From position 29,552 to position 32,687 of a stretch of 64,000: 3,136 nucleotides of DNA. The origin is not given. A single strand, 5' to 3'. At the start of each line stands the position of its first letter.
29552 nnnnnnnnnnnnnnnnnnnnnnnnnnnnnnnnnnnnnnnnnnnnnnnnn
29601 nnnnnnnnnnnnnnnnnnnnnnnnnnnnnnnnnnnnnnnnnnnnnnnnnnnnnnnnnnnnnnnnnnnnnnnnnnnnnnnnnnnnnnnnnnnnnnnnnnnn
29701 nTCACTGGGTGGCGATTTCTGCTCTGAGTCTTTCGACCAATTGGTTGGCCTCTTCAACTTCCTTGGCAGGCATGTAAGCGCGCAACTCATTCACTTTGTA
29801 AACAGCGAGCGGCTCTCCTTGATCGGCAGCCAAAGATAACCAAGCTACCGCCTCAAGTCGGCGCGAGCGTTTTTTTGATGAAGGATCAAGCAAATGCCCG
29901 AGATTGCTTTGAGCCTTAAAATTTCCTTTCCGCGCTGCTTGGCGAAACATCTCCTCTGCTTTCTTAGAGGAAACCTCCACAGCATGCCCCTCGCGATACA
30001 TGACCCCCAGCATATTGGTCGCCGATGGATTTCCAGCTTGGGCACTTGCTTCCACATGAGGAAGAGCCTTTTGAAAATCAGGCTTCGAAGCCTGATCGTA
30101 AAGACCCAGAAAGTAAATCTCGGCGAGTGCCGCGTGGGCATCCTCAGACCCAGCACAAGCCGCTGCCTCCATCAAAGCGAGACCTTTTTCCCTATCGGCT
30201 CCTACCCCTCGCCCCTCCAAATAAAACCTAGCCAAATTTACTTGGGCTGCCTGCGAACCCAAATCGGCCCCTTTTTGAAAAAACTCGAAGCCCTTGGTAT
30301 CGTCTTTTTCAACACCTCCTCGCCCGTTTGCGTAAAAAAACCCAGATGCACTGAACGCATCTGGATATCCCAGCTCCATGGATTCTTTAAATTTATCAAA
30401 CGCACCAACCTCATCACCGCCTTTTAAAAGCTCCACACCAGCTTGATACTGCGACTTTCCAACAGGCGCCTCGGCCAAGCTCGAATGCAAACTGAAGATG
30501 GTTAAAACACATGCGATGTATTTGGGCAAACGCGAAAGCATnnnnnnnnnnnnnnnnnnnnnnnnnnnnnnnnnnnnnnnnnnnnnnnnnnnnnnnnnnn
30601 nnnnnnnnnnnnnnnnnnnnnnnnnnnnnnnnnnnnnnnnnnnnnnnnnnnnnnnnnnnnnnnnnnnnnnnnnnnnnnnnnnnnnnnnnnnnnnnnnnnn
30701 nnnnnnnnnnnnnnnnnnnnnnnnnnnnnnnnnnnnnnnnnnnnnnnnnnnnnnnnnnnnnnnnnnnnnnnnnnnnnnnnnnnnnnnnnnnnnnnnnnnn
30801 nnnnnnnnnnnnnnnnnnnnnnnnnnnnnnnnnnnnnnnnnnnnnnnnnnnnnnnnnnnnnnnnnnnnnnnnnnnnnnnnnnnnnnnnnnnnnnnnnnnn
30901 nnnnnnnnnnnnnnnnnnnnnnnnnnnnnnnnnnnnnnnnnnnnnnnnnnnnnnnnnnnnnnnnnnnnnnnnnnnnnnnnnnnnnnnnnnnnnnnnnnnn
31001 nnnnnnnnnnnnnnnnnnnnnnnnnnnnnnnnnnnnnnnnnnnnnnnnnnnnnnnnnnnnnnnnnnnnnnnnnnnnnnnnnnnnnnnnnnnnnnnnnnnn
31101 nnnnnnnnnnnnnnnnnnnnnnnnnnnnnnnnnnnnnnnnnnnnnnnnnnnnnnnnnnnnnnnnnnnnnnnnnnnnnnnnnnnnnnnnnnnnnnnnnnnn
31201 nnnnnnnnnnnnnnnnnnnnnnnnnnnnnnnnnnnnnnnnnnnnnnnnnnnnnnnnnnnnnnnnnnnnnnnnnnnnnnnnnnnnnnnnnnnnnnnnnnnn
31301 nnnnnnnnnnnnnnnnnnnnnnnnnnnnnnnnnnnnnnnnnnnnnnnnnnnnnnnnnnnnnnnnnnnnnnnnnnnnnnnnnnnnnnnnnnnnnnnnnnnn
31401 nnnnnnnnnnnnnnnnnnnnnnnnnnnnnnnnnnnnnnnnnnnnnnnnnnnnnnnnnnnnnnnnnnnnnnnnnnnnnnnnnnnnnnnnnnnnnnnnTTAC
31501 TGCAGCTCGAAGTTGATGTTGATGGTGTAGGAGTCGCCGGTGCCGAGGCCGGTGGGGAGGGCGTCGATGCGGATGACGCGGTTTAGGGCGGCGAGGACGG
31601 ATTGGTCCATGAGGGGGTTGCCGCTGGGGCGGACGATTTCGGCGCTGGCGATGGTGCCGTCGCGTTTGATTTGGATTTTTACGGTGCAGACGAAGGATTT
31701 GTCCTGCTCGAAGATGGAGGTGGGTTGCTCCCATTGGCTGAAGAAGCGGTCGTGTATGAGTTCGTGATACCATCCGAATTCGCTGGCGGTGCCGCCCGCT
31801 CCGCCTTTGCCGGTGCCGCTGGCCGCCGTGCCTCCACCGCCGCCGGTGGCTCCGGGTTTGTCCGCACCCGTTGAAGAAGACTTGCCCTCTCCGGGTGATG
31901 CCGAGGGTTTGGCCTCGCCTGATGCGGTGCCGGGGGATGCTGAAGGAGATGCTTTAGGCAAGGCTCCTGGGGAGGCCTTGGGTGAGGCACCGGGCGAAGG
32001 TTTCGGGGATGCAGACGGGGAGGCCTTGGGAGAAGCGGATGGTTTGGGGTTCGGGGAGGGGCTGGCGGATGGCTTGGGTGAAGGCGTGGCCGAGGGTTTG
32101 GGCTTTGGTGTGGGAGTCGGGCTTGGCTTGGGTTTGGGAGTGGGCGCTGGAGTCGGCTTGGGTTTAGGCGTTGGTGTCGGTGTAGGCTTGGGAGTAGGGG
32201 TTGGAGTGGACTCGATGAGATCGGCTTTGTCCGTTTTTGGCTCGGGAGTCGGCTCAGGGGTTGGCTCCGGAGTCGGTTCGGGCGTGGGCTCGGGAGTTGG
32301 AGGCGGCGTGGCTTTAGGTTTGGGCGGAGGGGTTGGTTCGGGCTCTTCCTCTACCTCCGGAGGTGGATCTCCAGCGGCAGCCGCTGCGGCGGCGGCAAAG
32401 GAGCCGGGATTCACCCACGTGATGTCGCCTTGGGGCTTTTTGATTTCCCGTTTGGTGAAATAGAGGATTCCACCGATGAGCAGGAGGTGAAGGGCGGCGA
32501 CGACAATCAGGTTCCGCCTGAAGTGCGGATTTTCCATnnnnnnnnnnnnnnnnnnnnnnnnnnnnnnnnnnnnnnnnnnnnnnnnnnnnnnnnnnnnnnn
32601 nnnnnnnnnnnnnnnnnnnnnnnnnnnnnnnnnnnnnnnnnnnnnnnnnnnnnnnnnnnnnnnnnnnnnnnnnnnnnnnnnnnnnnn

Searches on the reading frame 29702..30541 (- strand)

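Call 17: search_protein_families(library=pfam, proteins=[window:29702-30541:-], max_evalue=0.001)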
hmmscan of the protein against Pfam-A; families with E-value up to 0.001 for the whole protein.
window:29702-30541:- (279 aa): 1 family
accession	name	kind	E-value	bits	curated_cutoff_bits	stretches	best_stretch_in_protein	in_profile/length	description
PF08238.18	Sel1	-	1.1e-25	89.5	30.7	3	98-132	2-36/36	Sel1 repeat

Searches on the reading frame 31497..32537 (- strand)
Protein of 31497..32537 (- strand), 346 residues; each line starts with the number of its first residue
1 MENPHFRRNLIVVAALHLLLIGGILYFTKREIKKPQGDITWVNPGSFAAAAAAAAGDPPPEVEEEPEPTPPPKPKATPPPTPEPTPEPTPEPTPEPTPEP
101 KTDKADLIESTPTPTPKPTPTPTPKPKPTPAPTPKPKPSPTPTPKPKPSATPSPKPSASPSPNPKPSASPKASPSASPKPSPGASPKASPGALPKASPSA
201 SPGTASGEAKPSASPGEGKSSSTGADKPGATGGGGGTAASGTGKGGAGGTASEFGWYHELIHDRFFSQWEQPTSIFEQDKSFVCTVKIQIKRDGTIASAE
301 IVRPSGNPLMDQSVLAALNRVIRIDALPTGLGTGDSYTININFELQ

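Call 17: search_protein_families(library=pfam, proteins=[window:31497-32537:-], max_evalue=0.001)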
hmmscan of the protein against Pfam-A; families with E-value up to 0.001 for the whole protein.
window:31497-32537:- (346 aa): 2 families
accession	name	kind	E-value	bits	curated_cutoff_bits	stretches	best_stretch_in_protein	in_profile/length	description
PF13103.11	TonB_2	-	1.8e-12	47.6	22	1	256-343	3-85/85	TonB C terminal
PF03544.19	TonB_C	-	1.3e-07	32.4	24.6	1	283-345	17-79/79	Gram-negative bacterial TonB protein C-terminal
